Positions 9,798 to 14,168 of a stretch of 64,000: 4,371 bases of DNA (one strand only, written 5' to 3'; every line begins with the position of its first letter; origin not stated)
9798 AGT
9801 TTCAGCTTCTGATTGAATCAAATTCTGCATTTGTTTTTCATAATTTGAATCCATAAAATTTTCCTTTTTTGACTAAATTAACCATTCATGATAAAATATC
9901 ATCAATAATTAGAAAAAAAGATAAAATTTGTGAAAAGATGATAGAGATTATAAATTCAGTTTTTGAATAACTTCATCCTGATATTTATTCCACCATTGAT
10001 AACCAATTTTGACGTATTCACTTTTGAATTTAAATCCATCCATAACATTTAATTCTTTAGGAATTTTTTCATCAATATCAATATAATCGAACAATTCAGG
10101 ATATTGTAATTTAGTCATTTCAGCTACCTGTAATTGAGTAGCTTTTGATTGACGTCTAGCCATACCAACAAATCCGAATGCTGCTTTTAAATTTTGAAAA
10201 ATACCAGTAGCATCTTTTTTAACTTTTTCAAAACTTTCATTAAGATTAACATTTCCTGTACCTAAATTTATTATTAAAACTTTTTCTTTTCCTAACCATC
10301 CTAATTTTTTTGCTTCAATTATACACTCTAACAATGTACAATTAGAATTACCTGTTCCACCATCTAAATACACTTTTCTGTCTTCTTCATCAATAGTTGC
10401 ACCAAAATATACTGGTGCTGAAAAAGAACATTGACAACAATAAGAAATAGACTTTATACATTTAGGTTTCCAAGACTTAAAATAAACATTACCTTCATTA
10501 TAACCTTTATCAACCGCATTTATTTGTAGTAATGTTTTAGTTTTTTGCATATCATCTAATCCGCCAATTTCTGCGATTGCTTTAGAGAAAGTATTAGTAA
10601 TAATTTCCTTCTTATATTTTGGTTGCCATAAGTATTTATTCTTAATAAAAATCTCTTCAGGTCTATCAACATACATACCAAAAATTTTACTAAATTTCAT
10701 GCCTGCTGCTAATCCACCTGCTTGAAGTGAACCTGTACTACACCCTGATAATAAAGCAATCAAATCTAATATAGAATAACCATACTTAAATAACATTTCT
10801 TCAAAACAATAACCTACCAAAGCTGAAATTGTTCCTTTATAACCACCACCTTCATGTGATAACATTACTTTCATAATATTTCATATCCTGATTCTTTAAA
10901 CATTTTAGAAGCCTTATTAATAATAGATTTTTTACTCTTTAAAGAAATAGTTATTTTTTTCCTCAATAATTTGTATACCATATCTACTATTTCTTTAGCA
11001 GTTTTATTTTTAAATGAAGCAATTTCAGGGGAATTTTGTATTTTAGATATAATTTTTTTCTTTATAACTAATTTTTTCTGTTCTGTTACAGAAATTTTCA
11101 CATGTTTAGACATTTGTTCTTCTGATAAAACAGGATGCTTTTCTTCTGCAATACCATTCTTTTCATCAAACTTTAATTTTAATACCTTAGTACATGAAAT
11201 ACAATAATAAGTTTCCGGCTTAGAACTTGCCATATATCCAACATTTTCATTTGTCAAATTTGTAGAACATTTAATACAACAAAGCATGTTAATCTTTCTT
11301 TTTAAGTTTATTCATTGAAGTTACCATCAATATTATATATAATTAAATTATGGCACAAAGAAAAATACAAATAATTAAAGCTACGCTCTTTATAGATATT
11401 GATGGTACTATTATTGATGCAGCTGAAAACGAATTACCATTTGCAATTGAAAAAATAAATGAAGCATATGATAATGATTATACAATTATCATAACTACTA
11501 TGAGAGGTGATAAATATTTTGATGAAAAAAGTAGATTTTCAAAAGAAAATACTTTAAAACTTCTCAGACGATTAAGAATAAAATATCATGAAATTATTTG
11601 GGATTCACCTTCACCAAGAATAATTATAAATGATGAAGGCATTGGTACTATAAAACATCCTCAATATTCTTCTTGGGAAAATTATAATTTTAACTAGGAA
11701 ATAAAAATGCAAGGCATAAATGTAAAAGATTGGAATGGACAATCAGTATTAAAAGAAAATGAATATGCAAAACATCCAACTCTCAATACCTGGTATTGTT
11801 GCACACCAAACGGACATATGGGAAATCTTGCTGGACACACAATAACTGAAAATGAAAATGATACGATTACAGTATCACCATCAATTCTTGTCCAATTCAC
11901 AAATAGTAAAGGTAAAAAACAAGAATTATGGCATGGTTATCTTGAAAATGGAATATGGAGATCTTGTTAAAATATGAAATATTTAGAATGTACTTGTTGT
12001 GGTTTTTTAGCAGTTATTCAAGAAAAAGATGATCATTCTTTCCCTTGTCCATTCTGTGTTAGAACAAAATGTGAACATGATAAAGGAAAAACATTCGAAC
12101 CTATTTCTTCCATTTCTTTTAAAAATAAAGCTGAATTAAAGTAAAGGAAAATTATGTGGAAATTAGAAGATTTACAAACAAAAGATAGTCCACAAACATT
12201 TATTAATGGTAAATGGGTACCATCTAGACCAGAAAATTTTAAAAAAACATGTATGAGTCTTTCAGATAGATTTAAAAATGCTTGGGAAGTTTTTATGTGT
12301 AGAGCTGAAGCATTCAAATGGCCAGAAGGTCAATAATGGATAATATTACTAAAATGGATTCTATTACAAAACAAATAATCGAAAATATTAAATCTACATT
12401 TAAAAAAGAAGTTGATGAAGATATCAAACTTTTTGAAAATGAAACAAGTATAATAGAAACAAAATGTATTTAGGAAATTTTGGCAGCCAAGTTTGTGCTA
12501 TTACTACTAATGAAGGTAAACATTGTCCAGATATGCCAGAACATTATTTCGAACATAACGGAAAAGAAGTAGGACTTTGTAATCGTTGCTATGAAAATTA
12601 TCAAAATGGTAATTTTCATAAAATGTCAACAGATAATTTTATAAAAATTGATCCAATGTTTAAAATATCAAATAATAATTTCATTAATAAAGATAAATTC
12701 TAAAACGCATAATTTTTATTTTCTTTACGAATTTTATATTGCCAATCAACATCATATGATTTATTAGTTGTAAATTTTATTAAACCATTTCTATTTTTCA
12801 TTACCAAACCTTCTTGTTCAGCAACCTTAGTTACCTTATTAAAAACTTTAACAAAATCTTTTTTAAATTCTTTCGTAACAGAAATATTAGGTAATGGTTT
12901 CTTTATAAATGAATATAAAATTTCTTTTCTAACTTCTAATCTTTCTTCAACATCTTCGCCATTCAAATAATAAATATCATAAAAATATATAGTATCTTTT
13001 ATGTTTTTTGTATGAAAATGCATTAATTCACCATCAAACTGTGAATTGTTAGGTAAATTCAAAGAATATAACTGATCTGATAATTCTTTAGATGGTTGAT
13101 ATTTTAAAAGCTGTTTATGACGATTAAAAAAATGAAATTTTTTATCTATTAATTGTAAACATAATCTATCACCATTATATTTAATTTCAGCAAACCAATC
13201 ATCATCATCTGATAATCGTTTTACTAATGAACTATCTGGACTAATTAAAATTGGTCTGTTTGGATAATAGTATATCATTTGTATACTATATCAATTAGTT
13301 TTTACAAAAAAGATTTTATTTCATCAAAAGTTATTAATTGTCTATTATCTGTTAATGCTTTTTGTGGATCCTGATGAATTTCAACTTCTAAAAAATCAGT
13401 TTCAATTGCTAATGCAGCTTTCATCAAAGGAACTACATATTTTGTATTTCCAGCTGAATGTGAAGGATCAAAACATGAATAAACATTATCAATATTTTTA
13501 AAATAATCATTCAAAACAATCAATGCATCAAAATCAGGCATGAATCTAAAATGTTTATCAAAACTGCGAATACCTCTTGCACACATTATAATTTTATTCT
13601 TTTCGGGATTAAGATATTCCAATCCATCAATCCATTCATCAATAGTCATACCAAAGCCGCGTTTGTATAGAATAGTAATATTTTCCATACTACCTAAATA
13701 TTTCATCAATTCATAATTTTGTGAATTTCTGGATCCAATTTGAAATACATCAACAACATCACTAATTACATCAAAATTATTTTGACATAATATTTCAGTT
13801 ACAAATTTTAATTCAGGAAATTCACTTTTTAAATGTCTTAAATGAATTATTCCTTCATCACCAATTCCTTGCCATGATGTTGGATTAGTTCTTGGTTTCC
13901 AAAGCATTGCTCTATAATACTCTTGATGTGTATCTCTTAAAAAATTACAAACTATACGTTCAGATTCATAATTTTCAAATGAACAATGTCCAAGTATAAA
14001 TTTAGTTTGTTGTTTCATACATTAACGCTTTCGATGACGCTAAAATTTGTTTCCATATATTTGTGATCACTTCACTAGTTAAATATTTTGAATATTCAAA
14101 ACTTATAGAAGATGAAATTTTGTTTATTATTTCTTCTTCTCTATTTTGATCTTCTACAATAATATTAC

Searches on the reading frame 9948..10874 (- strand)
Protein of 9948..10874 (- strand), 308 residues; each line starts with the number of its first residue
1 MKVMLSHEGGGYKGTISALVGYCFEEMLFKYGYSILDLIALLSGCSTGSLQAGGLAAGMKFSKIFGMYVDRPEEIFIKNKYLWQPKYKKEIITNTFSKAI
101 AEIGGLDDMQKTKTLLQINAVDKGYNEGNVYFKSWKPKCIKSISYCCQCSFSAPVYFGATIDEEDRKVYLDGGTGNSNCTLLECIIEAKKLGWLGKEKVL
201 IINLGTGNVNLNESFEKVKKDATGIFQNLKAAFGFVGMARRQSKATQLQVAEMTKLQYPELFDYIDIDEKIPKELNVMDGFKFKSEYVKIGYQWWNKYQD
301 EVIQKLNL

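Call 20: search_protein_families(library=pfam, proteins=[window:9948-10874:-], max_evalue=0.001)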
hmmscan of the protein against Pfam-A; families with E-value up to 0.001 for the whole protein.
window:9948-10874:- (308 aa): 1 family
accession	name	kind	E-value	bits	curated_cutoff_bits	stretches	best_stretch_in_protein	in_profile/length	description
PF01734.28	Patatin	-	9.6e-09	36.1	27.7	1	6-178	2-185/191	Patatin-like phospholipase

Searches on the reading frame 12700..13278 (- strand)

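Call 22: search_protein_families(library=pfam, proteins=[window:12700-13278:-], max_evalue=0.01)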
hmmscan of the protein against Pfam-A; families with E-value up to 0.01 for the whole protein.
window:12700-13278:- (192 aa): 2 families
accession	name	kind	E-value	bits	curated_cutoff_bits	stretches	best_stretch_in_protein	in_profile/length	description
PF01068.26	DNA_ligase_A_M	-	4.8e-14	52.9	26.2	2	89-165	109-189/204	ATP dependent DNA ligase domain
PF09414.15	RNA_ligase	-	4.8e-05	24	27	1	27-166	2-161/171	RNA ligase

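Call 59: search_protein_families(library=phrogs, proteins=[window:12700-13278:-], max_evalue=0.001)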
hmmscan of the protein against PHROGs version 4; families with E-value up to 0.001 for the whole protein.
window:12700-13278:- (192 aa): 0 families

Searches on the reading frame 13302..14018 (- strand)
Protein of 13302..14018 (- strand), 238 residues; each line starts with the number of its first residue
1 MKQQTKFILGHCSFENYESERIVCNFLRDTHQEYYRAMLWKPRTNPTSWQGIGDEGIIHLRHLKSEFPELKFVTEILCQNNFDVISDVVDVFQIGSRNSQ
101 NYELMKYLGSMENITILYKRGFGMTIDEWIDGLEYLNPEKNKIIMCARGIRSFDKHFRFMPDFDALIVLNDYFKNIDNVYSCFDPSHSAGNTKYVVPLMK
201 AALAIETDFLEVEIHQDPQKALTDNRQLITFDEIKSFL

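Call 20: search_protein_families(library=pfam, proteins=[window:13302-14018:-], max_evalue=0.001)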
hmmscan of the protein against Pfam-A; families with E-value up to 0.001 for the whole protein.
window:13302-14018:- (238 aa): 1 family
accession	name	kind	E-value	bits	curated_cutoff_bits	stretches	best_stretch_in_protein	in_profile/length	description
PF00793.26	DAHP_synth_1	-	3e-39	135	25.5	1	4-237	17-257/270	DAHP synthetase I family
